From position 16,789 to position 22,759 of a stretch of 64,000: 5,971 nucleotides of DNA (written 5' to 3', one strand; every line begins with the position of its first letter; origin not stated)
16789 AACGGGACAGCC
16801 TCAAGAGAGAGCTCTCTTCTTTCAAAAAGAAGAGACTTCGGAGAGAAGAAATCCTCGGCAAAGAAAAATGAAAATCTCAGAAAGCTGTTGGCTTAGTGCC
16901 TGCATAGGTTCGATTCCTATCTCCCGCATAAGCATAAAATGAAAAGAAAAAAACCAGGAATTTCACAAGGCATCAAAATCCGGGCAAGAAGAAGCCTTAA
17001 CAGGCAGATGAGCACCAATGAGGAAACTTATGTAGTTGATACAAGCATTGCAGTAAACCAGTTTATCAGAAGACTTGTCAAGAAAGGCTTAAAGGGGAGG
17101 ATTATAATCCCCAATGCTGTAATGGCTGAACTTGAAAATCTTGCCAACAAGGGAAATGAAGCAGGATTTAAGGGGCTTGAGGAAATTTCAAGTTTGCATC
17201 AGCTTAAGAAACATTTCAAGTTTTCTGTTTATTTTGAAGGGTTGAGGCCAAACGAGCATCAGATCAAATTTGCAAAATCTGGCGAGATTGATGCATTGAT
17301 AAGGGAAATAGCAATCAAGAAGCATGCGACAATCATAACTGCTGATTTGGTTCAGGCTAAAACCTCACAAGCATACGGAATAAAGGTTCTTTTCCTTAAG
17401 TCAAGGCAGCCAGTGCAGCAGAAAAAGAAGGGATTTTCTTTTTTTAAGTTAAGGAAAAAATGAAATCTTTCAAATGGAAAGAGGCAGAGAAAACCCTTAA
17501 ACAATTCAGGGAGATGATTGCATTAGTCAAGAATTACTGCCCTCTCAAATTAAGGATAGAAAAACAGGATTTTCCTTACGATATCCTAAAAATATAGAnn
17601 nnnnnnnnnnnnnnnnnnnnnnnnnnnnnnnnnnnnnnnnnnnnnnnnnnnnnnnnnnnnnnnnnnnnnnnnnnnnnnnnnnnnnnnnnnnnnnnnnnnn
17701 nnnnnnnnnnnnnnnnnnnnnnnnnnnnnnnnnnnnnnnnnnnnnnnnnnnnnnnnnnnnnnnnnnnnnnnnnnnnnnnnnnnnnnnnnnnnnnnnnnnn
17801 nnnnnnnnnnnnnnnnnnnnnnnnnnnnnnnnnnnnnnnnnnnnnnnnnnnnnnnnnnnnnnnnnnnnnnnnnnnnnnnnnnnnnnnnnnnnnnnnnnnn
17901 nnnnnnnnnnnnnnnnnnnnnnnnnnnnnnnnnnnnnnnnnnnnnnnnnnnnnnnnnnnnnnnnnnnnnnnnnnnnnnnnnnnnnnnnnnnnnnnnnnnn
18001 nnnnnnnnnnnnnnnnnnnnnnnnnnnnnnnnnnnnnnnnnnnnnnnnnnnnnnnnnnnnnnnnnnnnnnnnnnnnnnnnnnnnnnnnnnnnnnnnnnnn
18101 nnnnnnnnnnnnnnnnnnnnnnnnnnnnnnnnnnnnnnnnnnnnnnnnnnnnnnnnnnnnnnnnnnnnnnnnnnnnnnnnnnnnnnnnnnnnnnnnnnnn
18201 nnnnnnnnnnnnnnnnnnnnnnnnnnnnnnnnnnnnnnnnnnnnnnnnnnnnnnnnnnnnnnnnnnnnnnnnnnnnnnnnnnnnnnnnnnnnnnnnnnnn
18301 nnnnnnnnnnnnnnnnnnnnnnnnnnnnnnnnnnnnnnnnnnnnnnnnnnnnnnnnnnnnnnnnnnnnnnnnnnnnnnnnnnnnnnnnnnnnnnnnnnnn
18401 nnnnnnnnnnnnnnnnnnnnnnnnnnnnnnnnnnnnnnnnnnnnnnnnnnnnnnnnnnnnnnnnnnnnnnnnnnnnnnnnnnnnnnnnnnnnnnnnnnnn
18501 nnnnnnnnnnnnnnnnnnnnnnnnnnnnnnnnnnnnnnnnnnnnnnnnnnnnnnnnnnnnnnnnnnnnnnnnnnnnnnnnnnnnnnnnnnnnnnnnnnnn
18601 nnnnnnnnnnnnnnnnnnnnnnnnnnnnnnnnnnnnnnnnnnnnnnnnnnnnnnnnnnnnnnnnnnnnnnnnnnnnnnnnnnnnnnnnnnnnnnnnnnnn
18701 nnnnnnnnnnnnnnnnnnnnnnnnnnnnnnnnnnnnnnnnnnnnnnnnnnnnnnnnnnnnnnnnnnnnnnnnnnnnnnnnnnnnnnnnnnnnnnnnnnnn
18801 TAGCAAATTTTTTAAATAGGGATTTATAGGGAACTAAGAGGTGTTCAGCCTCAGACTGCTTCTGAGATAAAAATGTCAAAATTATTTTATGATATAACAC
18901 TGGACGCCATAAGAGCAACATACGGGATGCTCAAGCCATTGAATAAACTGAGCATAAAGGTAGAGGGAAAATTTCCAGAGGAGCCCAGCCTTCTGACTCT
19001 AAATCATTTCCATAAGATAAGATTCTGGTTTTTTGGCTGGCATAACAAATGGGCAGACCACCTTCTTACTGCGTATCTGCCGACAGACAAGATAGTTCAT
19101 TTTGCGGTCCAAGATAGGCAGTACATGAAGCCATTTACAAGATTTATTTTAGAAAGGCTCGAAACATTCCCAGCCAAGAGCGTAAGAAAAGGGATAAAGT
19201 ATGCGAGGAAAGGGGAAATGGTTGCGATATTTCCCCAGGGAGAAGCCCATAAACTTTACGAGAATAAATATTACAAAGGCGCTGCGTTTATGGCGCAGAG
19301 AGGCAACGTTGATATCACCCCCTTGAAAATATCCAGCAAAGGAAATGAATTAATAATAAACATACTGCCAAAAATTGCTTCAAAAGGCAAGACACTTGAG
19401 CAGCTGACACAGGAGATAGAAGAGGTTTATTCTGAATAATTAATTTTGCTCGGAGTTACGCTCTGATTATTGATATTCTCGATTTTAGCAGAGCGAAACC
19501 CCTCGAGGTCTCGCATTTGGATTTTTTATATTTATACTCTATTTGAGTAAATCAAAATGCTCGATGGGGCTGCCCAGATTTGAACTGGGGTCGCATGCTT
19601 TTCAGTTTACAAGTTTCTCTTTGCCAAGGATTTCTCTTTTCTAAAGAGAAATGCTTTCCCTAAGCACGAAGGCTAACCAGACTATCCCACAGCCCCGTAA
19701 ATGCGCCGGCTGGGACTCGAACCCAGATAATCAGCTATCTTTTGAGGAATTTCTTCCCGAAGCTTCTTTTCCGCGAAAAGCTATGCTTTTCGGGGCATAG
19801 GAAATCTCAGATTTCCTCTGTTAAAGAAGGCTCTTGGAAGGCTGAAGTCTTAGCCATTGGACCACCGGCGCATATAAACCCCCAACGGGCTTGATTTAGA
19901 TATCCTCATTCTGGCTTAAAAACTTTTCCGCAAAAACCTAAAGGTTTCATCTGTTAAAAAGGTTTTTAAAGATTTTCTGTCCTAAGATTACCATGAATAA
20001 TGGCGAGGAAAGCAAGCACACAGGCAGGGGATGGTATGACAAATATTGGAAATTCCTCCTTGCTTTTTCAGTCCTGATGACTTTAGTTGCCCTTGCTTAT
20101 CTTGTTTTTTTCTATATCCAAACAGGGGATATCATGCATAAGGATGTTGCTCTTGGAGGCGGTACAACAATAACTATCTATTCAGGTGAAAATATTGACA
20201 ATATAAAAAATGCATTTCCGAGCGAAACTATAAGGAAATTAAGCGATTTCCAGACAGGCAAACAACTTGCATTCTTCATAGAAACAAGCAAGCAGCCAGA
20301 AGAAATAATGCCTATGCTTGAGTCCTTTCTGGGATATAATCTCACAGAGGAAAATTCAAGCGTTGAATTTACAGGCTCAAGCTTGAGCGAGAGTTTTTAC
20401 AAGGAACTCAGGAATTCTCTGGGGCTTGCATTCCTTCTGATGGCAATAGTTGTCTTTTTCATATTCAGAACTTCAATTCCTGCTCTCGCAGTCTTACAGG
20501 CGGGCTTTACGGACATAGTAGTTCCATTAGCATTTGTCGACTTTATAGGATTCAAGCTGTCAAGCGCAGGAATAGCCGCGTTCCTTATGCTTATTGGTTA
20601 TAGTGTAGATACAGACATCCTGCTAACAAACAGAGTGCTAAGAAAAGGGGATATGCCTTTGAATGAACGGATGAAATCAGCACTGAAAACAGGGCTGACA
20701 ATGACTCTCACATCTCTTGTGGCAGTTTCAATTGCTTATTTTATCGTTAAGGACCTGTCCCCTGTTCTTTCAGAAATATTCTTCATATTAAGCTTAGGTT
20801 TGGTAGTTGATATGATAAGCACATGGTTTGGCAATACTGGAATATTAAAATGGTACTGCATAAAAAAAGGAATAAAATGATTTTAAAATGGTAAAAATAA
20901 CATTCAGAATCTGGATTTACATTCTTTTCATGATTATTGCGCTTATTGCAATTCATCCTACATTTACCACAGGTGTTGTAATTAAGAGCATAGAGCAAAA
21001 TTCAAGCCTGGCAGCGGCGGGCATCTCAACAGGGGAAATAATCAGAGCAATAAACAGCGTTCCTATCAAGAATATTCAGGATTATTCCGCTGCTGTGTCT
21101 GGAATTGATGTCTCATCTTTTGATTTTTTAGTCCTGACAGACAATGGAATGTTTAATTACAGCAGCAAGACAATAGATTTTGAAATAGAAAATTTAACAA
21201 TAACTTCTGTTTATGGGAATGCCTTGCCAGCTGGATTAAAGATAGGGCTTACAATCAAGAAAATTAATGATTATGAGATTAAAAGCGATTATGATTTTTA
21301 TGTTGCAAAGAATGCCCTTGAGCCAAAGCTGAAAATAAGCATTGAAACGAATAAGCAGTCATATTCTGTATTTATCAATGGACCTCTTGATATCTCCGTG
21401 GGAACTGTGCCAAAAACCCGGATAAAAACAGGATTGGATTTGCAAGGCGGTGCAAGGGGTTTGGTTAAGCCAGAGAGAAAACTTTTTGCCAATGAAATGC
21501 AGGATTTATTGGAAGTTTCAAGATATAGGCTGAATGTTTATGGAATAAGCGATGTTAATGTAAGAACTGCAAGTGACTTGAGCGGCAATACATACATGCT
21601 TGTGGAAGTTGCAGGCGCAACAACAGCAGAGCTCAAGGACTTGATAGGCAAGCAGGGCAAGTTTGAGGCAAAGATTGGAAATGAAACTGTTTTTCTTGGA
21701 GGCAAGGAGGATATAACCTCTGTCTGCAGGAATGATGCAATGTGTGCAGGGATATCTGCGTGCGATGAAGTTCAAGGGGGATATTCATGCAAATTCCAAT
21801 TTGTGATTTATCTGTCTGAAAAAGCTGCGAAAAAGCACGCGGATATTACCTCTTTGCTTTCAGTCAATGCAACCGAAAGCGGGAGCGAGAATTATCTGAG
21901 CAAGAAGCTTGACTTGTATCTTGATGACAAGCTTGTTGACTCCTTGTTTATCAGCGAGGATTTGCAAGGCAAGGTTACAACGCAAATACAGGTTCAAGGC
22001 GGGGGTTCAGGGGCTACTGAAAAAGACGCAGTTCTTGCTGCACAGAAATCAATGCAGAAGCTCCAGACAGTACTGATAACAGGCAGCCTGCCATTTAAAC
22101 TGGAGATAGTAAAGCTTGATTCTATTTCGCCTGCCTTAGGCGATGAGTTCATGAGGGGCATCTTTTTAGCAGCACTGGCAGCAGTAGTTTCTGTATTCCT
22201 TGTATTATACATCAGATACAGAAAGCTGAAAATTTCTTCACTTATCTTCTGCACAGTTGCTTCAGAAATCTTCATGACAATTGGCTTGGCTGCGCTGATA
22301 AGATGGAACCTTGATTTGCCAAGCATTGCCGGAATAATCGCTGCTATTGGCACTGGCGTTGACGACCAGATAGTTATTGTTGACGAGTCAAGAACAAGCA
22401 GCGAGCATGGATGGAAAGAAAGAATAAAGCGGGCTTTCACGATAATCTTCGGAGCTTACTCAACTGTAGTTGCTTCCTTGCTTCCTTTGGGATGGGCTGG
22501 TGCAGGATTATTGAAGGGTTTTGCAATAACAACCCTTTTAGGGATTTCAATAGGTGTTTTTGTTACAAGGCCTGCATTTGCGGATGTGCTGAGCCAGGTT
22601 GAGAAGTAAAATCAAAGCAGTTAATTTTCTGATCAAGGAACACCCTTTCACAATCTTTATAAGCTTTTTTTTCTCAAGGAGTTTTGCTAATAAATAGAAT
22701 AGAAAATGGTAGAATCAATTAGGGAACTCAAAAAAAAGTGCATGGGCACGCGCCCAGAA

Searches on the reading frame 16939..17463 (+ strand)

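Call 22: search_protein_families(library=pfam, proteins=[window:16939-17463:+], max_evalue=1)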
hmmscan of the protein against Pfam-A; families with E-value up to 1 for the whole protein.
window:16939-17463:+ (174 aa): 3 families
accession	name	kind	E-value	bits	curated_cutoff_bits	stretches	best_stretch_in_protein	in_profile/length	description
PF01850.27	PIN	-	5.8e-09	37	23.6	1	31-142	1-117/120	PIN domain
PF13638.12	PIN_4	-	0.00018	22.3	21.9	1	31-127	1-98/132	PIN domain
PF18477.7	PIN_9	-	0.0066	17.1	26.3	1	41-73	20-49/116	PIN like domain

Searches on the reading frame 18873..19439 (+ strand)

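Call 5: search_protein_families(library=pfam, proteins=[window:18873-19439:+], max_evalue=0.01)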
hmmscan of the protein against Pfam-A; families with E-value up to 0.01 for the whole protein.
window:18873-19439:+ (188 aa): 1 family
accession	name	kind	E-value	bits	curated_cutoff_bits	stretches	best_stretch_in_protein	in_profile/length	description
PF01553.26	Acyltransferase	-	2.6e-05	24.5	23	1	57-153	22-131/132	Acyltransferase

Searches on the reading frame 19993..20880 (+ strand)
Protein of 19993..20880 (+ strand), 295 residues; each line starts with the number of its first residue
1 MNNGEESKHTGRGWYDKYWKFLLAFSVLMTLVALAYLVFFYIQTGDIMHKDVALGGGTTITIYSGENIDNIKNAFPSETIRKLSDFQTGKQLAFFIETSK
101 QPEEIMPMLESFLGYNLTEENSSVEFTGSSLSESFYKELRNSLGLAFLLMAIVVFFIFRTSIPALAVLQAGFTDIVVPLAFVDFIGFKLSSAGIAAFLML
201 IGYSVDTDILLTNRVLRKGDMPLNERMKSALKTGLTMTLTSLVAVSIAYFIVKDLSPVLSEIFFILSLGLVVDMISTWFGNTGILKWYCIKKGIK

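Call 5: search_protein_families(library=pfam, proteins=[window:19993-20880:+], max_evalue=0.01)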
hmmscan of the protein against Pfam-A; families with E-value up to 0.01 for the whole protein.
window:19993-20880:+ (295 aa): 2 families
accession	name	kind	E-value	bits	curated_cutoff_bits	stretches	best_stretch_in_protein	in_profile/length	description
PF02355.23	SecD_SecF_C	-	2e-29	102.8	20.5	1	119-288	13-186/189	Protein export membrane protein SecD/SecF, C-terminal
PF11992.13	TgpA_N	-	0.00037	20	30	1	18-252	43-181/333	TgpA N-terminal domain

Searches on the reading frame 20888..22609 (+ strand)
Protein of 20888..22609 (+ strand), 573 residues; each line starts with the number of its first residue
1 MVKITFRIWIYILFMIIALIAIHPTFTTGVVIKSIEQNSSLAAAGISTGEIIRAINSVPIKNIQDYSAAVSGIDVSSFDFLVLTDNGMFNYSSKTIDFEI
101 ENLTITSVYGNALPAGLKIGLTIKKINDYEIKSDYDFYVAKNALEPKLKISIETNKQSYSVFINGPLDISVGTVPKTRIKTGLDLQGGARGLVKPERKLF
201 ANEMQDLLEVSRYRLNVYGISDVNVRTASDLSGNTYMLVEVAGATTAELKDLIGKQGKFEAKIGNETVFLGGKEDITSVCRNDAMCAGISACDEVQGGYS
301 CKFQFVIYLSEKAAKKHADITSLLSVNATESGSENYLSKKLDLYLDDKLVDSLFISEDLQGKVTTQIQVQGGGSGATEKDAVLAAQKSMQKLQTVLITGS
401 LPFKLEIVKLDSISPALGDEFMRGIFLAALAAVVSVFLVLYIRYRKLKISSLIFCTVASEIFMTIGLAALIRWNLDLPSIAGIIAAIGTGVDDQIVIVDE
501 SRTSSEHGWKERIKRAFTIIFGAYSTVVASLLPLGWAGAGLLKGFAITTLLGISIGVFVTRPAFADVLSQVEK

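Call 5: search_protein_families(library=pfam, proteins=[window:20888-22609:+], max_evalue=0.01)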
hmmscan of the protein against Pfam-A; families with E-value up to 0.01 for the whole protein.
window:20888-22609:+ (573 aa): 6 families
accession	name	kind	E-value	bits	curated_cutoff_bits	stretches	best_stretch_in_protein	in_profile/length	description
PF02355.23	SecD_SecF_C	-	8e-18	65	20.5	1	404-558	12-173/189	Protein export membrane protein SecD/SecF, C-terminal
PF03176.21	MMPL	-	2.1e-08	33.9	20.5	1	339-565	70-299/333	MMPL family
PF17820.7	PDZ_6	-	9.6e-06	25.7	27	1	31-71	1-41/54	PDZ domain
PF13180.12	PDZ_2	-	9.5e-05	23.1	27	0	29-71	13-55/80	PDZ domain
PF00595.29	PDZ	-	9.5e-05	23.1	23.2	1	28-68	25-65/81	PDZ domain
PF00873.25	ACR_tran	-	0.00092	17.5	28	1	429-510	868-949/1021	AcrB/AcrD/AcrF family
